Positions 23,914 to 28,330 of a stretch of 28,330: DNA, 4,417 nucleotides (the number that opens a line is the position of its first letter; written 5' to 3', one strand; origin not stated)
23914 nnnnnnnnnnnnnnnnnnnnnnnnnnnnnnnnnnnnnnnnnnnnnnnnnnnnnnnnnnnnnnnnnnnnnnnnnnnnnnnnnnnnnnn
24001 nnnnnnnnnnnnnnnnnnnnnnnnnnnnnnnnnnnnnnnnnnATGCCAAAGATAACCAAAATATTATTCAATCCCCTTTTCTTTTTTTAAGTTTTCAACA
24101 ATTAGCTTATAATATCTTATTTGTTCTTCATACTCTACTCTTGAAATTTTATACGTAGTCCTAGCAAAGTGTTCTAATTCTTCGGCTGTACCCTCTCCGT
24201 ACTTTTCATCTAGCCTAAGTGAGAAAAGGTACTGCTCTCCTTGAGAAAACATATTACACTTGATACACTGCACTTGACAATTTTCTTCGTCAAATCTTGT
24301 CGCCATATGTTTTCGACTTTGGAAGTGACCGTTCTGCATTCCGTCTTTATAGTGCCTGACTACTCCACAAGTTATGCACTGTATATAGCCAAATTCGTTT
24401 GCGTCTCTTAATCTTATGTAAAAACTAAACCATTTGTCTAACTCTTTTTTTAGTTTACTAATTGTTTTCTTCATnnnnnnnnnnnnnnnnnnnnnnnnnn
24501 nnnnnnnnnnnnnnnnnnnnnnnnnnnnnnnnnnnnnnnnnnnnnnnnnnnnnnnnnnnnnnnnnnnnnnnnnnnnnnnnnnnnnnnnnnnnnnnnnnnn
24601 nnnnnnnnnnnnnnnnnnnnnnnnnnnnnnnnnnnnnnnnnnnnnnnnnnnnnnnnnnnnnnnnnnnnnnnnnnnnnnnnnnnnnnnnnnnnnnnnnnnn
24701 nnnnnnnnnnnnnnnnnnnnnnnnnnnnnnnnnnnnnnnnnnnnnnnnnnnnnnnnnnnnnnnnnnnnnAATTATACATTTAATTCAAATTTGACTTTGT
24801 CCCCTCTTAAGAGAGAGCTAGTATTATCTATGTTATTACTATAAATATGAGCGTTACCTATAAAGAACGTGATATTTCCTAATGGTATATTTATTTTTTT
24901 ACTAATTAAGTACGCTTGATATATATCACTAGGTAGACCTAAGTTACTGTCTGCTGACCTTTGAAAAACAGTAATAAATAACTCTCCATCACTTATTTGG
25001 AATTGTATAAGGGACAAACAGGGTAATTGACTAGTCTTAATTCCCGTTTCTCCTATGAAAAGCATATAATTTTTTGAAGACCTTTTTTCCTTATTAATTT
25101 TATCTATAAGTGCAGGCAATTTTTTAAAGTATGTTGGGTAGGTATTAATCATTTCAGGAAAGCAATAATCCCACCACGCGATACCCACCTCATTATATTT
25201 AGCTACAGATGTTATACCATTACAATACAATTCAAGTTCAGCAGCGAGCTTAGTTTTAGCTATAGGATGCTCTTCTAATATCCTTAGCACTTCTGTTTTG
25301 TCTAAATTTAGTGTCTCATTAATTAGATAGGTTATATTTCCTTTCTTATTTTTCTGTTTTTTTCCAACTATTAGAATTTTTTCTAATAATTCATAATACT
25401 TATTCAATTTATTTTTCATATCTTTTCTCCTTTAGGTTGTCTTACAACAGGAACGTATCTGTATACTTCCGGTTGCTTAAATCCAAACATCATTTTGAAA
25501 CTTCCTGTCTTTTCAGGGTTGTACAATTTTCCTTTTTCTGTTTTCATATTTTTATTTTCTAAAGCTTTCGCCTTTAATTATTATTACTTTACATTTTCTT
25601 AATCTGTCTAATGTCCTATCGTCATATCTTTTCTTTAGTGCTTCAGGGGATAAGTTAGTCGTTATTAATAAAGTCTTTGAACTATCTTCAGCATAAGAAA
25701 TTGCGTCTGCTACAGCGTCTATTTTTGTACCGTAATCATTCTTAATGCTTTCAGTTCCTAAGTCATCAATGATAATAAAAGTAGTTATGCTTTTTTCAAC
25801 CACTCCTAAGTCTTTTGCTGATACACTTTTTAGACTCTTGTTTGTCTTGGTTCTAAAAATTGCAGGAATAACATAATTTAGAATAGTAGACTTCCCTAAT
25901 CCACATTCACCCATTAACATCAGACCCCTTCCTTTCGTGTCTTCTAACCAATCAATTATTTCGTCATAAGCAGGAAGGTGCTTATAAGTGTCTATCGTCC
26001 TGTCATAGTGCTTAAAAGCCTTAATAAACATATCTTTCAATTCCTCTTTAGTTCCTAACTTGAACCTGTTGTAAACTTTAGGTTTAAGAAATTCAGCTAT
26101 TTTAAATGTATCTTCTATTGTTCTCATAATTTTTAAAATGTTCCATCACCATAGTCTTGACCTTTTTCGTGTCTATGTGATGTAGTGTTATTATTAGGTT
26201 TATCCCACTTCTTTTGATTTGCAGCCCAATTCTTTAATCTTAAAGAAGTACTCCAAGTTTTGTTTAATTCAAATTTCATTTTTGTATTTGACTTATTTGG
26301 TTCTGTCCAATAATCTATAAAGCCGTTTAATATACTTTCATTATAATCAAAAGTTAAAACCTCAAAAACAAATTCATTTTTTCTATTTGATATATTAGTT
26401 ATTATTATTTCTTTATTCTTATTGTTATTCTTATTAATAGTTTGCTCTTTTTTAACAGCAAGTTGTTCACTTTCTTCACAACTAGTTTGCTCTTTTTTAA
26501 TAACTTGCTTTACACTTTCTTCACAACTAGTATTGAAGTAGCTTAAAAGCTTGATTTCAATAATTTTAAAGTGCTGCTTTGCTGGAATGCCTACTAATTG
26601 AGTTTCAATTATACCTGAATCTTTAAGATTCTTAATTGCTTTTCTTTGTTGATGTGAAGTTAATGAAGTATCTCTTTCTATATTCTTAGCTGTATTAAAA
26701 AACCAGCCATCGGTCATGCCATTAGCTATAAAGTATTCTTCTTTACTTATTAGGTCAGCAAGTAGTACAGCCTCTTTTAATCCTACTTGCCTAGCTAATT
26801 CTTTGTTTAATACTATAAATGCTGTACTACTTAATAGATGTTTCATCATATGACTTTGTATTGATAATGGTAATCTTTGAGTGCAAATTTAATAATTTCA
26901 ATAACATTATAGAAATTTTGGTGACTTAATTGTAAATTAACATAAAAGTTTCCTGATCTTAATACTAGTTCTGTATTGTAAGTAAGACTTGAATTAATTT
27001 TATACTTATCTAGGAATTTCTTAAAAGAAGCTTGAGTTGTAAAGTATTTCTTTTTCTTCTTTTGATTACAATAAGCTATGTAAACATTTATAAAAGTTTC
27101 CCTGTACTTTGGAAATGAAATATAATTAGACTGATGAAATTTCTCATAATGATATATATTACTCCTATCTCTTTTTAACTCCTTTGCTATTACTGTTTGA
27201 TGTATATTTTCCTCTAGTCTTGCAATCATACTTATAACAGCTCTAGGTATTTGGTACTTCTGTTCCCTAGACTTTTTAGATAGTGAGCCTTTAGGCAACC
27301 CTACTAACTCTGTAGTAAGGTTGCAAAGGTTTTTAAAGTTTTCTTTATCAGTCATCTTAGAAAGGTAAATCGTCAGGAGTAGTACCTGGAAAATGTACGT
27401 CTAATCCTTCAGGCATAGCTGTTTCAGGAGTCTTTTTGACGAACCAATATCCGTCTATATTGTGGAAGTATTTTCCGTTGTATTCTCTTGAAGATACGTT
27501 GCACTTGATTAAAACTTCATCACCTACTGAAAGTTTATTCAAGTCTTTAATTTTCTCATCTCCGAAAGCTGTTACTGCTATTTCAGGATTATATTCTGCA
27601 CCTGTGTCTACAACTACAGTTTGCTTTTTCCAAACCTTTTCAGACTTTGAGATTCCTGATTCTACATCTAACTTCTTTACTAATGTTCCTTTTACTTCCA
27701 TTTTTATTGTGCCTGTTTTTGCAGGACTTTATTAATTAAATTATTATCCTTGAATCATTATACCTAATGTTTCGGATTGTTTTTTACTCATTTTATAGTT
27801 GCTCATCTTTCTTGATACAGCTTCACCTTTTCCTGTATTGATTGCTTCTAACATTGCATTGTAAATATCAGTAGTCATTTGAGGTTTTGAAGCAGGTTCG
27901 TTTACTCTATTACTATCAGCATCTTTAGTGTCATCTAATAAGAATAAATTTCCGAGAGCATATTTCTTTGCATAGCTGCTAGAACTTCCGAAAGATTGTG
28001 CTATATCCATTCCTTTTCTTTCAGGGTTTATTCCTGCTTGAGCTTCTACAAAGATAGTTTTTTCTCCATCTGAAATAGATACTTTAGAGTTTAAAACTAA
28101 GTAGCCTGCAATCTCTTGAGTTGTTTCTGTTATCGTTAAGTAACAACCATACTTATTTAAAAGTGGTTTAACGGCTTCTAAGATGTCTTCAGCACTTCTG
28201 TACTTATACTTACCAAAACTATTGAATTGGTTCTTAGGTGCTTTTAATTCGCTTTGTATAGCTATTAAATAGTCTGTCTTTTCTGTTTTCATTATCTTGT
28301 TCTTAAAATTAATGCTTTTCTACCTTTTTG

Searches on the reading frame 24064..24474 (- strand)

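Call 30: search_protein_families(library=phrogs, proteins=[window:24064-24474:-], max_evalue=0.001)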
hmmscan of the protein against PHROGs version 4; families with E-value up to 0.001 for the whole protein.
window:24064-24474:- (136 aa): 2 families
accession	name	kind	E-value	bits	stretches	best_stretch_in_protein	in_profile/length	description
phrog_5034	-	DNA, RNA and nucleotide metabolism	5.2e-29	102.2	1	3-134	9-135/138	NinG/ Rap DNA junction specific endonuclease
phrog_171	-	DNA, RNA and nucleotide metabolism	4.4e-21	77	1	3-133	101-225/452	NinG/ Rap DNA junction specific endonuclease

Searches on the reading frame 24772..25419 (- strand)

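Call 30: search_protein_families(library=phrogs, proteins=[window:24772-25419:-], max_evalue=0.001)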
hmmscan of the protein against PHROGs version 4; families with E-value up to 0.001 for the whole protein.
window:24772-25419:- (215 aa): 4 families
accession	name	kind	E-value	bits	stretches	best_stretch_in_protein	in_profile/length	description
phrog_160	-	DNA, RNA and nucleotide metabolism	3.2e-27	96.3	1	6-207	34-267/335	thymidylate synthase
phrog_5682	-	DNA, RNA and nucleotide metabolism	2.1e-15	57.6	1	100-206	52-164/209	thymidylate synthase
phrog_3676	-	DNA, RNA and nucleotide metabolism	1.1e-07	32.4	1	124-201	152-235/351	thymidylate synthase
phrog_5131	-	DNA, RNA and nucleotide metabolism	4.2e-07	30.5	1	128-202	147-226/357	thymidylate synthase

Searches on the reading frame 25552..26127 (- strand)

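Call 30: search_protein_families(library=phrogs, proteins=[window:25552-26127:-], max_evalue=0.001)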
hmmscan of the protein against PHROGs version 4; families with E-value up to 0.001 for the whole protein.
window:25552-26127:- (191 aa): 4 families
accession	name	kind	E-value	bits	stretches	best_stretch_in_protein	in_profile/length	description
phrog_3277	-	DNA, RNA and nucleotide metabolism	2e-20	74.3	1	59-191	3-154/168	DnaC-like helicase loader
phrog_50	-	DNA, RNA and nucleotide metabolism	8.5e-16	59.1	1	117-191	436-511/570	DnaC-like helicase loader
phrog_15321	-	unknown function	4.8e-06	27.7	1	117-179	10-75/93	-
phrog_26922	-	DNA, RNA and nucleotide metabolism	0.00012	23.6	1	117-180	14-74/92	DnaC-like helicase loader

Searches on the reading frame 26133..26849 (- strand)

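Call 30: search_protein_families(library=phrogs, proteins=[window:26133-26849:-], max_evalue=0.001)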
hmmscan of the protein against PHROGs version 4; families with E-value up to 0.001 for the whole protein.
window:26133-26849:- (238 aa): 7 families
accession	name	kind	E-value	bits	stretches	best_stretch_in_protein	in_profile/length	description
phrog_19415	-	unknown function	2e-16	61.7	1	109-223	96-213/224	-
phrog_428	-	DNA, RNA and nucleotide metabolism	5.8e-13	49.8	1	1-158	78-231/455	replication initiation protein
phrog_9773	-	DNA, RNA and nucleotide metabolism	1.3e-11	45.7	1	19-181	21-170/288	replication initiation O-like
phrog_678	-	DNA, RNA and nucleotide metabolism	2.1e-08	35.1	1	16-188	69-242/346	replication initiation O-like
phrog_1347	-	unknown function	4.1e-07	30.1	1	25-146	21-146/417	-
phrog_186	-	DNA, RNA and nucleotide metabolism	8.1e-06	26.7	1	9-175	20-186/308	DnaD-like helicase loader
phrog_270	-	DNA, RNA and nucleotide metabolism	0.00012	22.6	1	42-146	60-161/383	replication initiation protein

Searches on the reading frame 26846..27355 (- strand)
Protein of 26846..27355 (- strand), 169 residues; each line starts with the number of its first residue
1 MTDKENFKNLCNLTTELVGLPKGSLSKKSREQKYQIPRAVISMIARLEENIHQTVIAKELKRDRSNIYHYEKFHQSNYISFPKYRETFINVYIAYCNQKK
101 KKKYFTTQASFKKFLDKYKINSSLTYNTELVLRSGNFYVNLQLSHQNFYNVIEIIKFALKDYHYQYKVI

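Call 30: search_protein_families(library=phrogs, proteins=[window:26846-27355:-], max_evalue=0.001)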
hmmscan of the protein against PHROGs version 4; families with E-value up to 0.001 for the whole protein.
window:26846-27355:- (169 aa): 0 families

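Call 67: search_protein_families(library=pfam, proteins=[window:26846-27355:-], max_evalue=0.01)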
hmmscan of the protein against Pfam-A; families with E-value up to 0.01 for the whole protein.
window:26846-27355:- (169 aa): 1 family
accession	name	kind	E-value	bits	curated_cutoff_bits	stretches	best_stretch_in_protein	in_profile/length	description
PF08299.17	Bac_DnaA_C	-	0.00035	21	31.5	1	13-69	7-64/69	Bacterial dnaA protein helix-turn-helix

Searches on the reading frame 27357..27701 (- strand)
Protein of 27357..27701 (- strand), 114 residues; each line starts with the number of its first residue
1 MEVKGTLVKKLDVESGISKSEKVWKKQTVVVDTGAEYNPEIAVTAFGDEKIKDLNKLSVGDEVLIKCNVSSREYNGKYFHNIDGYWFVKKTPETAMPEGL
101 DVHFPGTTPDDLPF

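Call 30: search_protein_families(library=phrogs, proteins=[window:27357-27701:-], max_evalue=0.001)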
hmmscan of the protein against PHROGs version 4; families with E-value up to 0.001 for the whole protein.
window:27357-27701:- (114 aa): 1 family
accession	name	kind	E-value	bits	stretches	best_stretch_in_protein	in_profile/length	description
phrog_4932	-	DNA, RNA and nucleotide metabolism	2.4e-19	70.6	1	1-114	1-117/117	single strand DNA binding protein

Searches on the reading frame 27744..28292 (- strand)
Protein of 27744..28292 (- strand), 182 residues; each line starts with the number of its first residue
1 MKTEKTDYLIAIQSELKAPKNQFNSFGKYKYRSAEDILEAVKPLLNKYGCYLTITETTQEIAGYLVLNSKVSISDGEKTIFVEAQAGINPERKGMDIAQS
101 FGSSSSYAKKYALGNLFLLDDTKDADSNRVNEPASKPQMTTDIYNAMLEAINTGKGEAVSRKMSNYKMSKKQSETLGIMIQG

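Call 30: search_protein_families(library=phrogs, proteins=[window:27744-28292:-], max_evalue=0.001)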
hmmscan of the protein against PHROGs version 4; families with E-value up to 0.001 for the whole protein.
window:27744-28292:- (182 aa): 2 families
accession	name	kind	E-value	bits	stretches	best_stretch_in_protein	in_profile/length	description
phrog_155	-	DNA, RNA and nucleotide metabolism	6.3e-36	125.5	1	9-166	72-227/308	Erf-like ssDNA annealing protein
phrog_2324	-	DNA, RNA and nucleotide metabolism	5.3e-15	56.5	1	7-142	13-143/193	Erf-like ssDNA annealing protein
